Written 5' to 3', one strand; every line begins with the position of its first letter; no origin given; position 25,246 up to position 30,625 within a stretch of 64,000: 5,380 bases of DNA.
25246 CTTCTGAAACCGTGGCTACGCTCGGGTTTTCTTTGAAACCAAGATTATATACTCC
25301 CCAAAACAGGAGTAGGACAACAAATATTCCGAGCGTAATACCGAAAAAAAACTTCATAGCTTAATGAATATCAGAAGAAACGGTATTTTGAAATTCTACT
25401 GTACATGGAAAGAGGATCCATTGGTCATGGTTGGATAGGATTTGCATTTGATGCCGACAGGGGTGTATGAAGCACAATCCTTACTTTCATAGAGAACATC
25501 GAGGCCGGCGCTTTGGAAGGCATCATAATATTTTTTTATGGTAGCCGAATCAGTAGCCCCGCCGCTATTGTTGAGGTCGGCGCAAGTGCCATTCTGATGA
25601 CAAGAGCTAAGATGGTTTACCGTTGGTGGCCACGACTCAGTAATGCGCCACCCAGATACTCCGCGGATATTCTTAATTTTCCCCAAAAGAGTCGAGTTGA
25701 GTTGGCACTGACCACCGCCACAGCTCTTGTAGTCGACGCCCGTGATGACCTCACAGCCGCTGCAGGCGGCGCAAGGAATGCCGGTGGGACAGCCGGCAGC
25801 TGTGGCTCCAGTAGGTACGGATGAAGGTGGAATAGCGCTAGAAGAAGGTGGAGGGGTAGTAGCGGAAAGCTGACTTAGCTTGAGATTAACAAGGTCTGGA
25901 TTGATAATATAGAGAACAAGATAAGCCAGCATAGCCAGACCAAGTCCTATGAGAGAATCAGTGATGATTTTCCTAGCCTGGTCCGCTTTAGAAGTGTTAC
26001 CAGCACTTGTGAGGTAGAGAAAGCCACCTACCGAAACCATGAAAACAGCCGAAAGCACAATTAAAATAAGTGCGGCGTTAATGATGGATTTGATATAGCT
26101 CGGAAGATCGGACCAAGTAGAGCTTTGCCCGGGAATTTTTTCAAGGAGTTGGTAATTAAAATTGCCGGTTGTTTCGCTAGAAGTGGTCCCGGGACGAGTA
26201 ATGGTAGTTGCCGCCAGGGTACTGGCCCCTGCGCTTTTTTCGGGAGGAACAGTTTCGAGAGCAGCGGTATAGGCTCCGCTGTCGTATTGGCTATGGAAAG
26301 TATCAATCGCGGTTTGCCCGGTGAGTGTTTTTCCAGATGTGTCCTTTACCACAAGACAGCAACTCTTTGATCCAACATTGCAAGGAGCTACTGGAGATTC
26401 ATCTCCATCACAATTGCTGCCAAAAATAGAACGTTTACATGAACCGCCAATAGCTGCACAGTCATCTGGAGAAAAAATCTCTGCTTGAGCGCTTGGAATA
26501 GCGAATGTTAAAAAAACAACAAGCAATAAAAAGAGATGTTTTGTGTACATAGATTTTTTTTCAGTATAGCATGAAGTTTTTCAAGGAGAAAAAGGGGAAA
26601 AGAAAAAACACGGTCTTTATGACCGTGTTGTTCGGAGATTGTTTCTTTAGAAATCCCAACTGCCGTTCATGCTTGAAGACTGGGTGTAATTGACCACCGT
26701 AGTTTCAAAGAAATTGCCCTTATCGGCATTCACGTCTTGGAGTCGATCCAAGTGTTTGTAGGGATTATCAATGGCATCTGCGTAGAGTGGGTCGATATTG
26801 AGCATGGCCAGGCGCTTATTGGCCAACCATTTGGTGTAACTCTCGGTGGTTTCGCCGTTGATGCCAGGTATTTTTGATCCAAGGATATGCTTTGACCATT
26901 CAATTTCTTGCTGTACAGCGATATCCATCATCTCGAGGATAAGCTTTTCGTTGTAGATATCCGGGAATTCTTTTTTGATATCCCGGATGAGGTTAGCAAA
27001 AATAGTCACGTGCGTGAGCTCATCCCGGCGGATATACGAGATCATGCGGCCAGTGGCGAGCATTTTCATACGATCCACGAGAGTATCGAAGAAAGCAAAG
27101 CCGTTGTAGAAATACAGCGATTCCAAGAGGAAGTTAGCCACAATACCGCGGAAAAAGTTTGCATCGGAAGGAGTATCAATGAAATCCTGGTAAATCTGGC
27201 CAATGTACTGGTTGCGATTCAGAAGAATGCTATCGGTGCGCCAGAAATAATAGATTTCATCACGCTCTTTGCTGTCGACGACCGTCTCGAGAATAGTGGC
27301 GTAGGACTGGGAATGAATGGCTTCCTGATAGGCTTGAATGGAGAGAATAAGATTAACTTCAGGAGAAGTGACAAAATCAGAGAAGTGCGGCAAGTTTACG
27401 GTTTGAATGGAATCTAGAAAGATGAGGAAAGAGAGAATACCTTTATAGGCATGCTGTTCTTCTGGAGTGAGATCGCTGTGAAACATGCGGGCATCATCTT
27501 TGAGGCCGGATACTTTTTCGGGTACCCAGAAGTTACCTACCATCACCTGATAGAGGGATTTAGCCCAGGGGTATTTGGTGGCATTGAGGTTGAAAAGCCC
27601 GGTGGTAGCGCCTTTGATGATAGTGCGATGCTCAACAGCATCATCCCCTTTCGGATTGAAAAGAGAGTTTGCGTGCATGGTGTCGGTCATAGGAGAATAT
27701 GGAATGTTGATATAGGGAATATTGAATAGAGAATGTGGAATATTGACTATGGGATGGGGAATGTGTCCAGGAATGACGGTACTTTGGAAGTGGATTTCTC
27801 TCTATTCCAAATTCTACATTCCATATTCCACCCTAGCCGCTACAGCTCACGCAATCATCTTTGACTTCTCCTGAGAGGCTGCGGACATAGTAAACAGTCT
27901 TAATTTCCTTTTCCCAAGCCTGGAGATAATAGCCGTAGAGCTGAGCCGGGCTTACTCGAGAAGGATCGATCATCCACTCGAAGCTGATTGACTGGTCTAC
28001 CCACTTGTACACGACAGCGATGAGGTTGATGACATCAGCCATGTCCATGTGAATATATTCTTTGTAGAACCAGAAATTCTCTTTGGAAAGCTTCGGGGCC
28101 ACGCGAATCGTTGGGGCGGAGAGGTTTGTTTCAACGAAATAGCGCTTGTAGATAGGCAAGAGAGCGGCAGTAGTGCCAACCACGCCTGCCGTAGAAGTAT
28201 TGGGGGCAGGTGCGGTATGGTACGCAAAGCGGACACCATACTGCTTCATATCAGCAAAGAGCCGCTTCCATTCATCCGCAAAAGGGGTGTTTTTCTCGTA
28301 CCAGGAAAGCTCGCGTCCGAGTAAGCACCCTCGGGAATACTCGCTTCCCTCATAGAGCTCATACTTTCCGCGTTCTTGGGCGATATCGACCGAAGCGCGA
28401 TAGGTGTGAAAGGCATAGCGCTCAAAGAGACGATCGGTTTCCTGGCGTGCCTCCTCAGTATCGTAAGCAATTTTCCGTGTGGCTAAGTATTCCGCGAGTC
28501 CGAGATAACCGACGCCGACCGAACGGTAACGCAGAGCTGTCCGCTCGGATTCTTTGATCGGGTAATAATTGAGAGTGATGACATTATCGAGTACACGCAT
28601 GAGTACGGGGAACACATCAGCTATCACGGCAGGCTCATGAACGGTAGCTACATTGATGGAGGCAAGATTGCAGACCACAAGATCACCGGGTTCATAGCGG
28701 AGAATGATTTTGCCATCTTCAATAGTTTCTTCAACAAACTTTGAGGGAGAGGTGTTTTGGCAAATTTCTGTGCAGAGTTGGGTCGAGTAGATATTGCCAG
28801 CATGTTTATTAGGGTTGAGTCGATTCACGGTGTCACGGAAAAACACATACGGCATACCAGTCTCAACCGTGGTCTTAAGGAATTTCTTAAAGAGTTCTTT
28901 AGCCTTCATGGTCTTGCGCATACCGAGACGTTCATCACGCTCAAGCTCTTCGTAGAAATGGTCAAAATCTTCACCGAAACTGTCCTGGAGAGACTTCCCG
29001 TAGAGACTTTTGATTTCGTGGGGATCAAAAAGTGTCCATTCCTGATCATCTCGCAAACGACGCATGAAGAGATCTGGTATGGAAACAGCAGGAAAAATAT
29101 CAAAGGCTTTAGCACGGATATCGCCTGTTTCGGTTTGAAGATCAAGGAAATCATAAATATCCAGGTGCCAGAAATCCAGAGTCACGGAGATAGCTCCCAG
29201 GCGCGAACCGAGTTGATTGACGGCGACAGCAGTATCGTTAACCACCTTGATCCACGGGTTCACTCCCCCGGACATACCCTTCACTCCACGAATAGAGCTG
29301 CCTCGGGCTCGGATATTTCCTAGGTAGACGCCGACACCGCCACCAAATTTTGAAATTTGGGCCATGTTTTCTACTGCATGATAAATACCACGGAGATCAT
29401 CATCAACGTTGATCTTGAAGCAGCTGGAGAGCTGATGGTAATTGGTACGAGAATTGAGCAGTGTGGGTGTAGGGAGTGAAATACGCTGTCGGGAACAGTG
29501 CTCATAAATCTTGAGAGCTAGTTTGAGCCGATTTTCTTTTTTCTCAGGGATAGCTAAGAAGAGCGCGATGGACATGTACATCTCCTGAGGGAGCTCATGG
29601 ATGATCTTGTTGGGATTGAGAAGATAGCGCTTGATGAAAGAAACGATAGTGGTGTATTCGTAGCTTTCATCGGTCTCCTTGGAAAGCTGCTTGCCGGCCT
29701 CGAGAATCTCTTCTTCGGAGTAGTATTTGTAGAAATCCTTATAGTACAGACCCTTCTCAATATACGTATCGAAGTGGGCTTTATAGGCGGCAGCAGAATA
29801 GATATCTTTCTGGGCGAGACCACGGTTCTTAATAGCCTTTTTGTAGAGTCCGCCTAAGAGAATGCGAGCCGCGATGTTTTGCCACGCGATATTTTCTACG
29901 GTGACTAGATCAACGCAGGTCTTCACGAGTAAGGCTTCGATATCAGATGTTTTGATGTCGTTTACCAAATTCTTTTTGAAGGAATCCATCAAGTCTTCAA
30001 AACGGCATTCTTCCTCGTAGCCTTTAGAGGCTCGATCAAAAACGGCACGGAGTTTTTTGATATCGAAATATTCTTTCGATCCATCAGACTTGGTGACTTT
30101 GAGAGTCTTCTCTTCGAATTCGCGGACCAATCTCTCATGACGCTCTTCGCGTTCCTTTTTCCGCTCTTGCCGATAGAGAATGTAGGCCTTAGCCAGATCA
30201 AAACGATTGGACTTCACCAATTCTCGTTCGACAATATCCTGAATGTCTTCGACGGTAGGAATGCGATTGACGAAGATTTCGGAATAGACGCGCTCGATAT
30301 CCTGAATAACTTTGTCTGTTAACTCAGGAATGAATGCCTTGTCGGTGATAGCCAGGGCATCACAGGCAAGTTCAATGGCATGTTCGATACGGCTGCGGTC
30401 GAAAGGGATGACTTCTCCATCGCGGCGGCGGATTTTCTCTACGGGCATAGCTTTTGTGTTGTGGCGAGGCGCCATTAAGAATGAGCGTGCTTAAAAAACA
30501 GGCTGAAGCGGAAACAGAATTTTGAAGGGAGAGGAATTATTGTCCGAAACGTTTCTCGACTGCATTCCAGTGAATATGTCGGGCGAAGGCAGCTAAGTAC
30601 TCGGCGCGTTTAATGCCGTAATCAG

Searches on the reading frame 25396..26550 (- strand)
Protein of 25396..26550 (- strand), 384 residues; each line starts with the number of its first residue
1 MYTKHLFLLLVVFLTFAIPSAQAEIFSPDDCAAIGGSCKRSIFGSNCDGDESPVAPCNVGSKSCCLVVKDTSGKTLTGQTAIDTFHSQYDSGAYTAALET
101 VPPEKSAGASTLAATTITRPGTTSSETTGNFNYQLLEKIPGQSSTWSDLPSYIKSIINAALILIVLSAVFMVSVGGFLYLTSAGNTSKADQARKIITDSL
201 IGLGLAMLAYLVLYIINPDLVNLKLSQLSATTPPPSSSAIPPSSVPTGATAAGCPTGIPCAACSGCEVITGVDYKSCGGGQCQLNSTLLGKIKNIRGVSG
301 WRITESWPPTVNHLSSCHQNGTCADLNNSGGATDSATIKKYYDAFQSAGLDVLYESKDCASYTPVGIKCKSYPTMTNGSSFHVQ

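Call 72: search_protein_families(library=pfam, proteins=[window:25396-26550:-])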
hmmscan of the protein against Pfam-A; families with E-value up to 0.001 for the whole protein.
window:25396-26550:- (384 aa): 1 family
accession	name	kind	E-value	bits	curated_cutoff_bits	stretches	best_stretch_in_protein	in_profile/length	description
PF18895.5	T4SS_pilin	-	4.1e-06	27.2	26.6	1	153-215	9-70/71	Type IV secretion system pilin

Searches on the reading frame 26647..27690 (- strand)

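Call 73: search_protein_families(library=pfam, proteins=[window:26647-27690:-])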
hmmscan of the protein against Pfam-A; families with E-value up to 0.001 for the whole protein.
window:26647-27690:- (347 aa): 1 family
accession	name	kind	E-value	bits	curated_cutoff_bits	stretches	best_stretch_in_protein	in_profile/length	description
PF00268.27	Ribonuc_red_sm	-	2.6e-70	237.4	33.6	1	33-310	2-281/281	Ribonucleotide reductase, small chain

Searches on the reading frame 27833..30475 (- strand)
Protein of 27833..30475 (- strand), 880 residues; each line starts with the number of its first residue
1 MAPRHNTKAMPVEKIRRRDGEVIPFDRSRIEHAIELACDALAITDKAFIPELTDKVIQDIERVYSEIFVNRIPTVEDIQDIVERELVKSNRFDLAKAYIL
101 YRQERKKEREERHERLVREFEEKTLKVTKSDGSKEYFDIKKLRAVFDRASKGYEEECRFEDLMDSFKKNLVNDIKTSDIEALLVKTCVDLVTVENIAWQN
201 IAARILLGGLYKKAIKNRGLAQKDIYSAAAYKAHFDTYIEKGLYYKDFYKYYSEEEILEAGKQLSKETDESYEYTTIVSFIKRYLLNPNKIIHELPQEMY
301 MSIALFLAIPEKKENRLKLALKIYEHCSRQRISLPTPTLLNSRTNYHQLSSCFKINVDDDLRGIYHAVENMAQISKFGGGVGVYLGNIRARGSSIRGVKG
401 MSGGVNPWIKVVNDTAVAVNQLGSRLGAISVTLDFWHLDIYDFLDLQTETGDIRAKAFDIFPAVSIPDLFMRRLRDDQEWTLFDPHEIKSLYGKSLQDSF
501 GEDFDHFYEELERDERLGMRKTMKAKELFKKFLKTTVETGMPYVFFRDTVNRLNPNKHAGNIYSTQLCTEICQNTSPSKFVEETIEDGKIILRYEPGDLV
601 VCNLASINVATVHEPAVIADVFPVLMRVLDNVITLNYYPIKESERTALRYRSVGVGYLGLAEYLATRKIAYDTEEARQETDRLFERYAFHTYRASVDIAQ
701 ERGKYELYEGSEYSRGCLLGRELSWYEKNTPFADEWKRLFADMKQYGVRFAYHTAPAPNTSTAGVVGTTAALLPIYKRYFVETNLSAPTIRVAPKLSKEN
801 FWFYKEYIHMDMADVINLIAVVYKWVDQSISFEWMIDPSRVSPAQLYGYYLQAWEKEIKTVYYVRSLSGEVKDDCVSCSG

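Call 49: search_protein_families(library=pfam, proteins=[window:27833-30475:-])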
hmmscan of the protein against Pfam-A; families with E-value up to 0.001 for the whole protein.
window:27833-30475:- (880 aa): 3 families
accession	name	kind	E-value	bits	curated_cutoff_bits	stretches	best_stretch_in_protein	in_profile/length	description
PF02867.20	Ribonuc_red_lgC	-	6.5e-141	470.9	23.9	1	350-864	1-523/523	Ribonucleotide reductase, barrel domain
PF03477.21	ATP-cone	-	6.2e-28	97.6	25.8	2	14-107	2-88/88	ATP cone domain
PF00317.26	Ribonuc_red_lgN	-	5.4e-16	58.9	28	1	273-345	4-75/77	Ribonucleotide reductase, all-alpha domain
